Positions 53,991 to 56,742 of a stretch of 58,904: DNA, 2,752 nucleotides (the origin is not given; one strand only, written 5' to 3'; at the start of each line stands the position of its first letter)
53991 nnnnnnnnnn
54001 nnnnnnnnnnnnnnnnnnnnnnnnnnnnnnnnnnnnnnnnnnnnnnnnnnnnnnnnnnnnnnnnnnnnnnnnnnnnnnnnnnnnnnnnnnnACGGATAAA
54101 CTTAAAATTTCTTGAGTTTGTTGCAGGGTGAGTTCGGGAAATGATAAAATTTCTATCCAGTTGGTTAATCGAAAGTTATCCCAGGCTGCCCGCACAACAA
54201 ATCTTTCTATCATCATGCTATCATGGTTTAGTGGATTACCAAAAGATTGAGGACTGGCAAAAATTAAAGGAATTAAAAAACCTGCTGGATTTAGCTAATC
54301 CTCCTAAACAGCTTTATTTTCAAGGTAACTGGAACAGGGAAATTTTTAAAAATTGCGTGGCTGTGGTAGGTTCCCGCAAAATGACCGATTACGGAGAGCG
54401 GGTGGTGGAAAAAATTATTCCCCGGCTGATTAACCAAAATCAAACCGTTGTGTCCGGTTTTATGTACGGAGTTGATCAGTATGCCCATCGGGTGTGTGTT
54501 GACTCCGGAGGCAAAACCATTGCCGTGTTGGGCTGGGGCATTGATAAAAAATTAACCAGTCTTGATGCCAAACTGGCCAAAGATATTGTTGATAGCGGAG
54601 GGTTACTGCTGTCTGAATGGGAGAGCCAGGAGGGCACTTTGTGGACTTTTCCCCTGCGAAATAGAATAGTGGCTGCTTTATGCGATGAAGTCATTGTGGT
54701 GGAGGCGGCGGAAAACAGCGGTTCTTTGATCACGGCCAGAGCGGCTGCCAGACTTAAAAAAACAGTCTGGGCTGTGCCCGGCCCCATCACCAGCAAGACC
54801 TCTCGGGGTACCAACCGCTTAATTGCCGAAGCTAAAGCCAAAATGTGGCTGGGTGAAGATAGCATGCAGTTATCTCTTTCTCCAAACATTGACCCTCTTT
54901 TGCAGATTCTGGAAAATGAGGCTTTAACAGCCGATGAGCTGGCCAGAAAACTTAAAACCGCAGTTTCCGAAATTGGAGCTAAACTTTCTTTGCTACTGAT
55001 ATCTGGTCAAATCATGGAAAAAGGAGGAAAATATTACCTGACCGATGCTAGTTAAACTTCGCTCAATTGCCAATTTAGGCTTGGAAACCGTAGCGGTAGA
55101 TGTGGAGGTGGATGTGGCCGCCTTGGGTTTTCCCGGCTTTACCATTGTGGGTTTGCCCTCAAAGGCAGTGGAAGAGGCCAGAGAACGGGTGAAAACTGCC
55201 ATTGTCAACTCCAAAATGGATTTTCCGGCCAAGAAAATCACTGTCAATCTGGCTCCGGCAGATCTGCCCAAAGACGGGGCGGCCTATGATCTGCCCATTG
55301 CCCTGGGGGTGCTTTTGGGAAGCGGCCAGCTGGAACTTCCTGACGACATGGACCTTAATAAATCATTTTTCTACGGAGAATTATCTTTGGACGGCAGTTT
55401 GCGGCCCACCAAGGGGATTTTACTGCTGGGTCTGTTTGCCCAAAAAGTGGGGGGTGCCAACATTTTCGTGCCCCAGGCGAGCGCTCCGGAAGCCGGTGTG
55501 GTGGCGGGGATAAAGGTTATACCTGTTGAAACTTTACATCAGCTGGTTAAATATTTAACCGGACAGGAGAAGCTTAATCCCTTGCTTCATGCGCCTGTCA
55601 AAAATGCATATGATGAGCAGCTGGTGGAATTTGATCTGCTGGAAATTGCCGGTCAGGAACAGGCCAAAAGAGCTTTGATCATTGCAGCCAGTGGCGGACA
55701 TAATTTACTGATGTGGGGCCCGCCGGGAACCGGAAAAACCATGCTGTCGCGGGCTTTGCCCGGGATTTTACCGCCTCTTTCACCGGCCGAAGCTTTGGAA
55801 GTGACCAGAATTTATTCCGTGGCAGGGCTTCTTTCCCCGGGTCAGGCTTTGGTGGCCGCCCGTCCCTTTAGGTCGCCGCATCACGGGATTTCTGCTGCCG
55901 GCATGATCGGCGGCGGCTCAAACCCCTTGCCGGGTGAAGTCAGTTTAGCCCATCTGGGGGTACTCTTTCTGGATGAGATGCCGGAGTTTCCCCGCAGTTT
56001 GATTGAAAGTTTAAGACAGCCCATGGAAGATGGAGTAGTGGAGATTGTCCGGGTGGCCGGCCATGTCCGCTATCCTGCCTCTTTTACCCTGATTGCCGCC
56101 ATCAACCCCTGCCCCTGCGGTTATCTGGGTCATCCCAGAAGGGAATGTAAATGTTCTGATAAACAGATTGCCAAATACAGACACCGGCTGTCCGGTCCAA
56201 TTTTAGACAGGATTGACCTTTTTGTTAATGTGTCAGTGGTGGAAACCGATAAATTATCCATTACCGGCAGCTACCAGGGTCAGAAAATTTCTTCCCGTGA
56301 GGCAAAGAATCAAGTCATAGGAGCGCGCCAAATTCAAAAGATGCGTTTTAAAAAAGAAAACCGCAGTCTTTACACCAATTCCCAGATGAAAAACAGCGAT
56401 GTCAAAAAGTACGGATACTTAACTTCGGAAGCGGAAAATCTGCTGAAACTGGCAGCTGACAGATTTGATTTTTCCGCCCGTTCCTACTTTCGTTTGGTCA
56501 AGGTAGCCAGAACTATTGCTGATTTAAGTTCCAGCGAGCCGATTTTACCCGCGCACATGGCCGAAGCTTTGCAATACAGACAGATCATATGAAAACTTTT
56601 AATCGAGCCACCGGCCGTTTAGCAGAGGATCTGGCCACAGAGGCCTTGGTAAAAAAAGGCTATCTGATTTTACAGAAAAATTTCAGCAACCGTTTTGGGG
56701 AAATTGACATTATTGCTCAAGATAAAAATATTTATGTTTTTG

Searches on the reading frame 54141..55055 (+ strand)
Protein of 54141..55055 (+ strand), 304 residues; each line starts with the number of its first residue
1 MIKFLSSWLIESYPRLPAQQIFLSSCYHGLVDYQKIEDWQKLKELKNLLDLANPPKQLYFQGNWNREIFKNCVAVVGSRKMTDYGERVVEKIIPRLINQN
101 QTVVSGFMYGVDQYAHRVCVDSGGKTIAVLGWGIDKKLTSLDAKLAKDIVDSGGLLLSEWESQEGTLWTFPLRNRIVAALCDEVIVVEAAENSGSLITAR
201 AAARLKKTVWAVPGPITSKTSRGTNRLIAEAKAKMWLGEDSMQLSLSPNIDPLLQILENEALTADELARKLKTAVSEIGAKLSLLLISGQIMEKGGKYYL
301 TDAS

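Call 89: search_protein_families(library=pfam, proteins=[window:54141-55055:+], max_evalue=0.001)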
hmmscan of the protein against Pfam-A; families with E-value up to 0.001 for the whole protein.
window:54141-55055:+ (304 aa): 3 families
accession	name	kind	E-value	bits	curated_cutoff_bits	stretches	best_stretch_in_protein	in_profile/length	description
PF02481.21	DNA_processg_A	-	1.1e-59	201.6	29.6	1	47-233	20-208/212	DNA recombination-mediator protein A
PF17782.7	DprA_WH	-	2.5e-05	24.7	22.9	1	246-296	10-60/61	DprA winged helix domain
PF18306.6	LDcluster4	-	0.00076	19.6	26.3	0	72-132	3-64/151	SLOG cluster4 family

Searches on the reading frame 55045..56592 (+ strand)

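Call 89: search_protein_families(library=pfam, proteins=[window:55045-56592:+], max_evalue=0.001)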
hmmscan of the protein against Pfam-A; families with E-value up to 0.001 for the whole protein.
window:55045-56592:+ (515 aa): 7 families
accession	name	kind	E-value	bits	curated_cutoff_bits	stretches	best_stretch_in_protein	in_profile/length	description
PF01078.27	Mg_chelatase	-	1.9e-90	302.3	20.3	1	197-402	1-205/207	Magnesium chelatase, subunit ChlI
PF13541.12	ChlI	-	3.4e-39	133.9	27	1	20-145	1-120/121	Subunit ChlI of Mg-chelatase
PF13335.12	Mg_chelatase_C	-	2.6e-26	92.5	26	1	416-512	3-94/94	Magnesium chelatase, subunit ChlI C-terminal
PF07728.20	AAA_5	-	1.6e-06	28.6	22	1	220-357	1-125/139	AAA domain (dynein-related subfamily)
PF00493.29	MCM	-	9.5e-06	25.3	23.3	1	297-396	115-204/224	MCM P-loop domain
PF00158.32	Sigma54_activat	-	1.8e-05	24.9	20.2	1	213-354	17-142/168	Sigma-54 interaction domain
PF05496.18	RuvB_N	-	0.00022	21.5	27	0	300-342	81-123/159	Holliday junction DNA helicase RuvB P-loop domain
